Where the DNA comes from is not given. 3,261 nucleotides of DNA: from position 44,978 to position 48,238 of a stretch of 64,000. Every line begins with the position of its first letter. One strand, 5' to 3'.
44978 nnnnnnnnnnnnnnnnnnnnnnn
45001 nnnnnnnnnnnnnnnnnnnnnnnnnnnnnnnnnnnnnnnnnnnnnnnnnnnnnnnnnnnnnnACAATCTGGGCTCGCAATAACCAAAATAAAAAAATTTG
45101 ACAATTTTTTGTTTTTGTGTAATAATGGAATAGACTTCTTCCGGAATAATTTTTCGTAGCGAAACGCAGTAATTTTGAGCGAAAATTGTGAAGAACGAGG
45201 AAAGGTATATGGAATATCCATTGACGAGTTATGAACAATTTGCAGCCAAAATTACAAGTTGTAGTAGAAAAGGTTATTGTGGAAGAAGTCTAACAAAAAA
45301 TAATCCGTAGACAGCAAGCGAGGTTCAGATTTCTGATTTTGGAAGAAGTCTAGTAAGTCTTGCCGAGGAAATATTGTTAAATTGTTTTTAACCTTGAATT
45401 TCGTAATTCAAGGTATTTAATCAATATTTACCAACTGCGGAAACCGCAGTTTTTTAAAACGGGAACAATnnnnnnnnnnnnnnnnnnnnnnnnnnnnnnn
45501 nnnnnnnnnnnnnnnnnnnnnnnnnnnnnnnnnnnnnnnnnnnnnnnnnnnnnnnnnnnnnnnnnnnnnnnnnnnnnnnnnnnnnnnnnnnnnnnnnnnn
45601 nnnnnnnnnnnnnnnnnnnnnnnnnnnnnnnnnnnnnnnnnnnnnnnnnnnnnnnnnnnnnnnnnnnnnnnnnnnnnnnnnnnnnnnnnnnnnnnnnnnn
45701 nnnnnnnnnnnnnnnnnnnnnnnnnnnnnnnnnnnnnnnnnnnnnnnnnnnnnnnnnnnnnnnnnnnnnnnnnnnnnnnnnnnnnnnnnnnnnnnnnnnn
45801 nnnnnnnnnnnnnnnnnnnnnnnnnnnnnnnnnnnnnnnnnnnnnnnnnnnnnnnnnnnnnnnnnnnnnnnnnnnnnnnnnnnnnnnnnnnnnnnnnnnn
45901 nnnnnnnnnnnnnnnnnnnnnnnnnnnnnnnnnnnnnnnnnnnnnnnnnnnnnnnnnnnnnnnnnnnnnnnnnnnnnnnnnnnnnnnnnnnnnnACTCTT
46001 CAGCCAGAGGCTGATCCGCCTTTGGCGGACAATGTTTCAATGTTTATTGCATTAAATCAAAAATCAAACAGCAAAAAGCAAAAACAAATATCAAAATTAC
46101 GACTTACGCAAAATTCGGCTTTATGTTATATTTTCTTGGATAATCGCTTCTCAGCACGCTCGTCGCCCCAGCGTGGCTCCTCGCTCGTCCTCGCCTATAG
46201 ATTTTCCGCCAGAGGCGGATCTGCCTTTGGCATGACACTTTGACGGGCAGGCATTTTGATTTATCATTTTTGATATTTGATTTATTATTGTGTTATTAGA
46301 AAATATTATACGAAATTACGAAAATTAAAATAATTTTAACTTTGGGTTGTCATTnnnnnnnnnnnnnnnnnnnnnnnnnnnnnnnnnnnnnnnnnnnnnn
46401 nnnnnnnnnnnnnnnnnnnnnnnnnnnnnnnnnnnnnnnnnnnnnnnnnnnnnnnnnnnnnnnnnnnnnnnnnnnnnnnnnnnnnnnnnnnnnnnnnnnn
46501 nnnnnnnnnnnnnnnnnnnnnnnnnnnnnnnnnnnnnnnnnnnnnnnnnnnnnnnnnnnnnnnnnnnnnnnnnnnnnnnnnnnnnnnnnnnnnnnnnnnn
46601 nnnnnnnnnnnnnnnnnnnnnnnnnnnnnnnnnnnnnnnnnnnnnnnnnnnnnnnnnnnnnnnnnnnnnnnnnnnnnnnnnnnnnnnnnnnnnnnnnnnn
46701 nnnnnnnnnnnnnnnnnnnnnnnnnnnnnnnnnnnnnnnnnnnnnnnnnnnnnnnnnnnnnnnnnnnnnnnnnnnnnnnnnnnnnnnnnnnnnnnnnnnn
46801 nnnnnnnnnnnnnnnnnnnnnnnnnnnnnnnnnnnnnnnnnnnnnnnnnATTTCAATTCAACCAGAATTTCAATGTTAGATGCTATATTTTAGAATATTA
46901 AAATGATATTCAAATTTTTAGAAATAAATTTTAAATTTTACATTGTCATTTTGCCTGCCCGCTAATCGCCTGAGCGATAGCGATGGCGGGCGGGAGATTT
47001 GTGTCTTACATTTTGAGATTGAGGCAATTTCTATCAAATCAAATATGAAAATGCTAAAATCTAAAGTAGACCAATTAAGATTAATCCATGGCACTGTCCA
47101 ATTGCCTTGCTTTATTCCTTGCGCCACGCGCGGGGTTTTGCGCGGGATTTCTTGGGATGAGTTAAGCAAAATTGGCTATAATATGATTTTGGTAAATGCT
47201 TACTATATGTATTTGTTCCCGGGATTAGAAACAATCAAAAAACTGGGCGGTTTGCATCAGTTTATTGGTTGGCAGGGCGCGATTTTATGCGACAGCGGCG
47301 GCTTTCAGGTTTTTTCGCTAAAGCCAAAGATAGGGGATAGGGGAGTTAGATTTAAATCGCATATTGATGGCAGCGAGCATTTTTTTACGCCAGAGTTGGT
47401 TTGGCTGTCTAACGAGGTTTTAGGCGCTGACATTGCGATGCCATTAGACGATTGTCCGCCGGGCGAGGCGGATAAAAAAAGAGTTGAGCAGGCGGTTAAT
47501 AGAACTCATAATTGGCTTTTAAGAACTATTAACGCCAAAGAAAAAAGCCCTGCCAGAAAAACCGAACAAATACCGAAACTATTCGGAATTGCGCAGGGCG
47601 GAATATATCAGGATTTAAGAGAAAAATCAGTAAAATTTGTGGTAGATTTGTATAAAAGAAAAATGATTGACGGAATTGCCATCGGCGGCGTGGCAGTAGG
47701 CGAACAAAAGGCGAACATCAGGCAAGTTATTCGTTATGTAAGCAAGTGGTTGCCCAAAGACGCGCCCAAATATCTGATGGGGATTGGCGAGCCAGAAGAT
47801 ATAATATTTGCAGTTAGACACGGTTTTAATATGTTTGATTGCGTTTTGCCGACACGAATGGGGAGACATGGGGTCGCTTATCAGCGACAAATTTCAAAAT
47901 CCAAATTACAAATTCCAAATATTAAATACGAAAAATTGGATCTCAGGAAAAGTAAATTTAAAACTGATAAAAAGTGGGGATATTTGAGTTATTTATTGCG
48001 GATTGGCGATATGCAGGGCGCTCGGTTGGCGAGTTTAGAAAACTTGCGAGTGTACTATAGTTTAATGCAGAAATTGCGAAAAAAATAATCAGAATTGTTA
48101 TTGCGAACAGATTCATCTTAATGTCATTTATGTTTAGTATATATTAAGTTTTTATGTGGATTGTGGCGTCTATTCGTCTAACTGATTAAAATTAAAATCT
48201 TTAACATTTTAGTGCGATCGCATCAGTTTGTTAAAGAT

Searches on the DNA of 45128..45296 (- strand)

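Call 62: search_dna_similar(query=window:45128-45296:-, collection=plasmids, mode=distant, max_evalue=0.01, max_rows=10)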
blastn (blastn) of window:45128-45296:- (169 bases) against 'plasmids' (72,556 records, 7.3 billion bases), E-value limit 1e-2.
No match.

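Call 63: search_dna_similar(query=window:45128-45296:-, collection=phages, mode=distant, max_evalue=0.01, max_rows=10)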
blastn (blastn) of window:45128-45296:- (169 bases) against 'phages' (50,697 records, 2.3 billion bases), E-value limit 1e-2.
No match.

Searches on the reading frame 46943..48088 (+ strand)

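Call 51: search_protein_families(library=pfam, proteins=[window:46943-48088:+], max_evalue=0.00001)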
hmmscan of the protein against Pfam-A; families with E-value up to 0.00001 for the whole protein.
window:46943-48088:+ (381 aa): 1 family
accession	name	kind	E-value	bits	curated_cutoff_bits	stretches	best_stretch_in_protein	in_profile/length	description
PF01702.25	TGT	-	4.4e-99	332.4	26.3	1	41-380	4-337/357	Queuine tRNA-ribosyltransferase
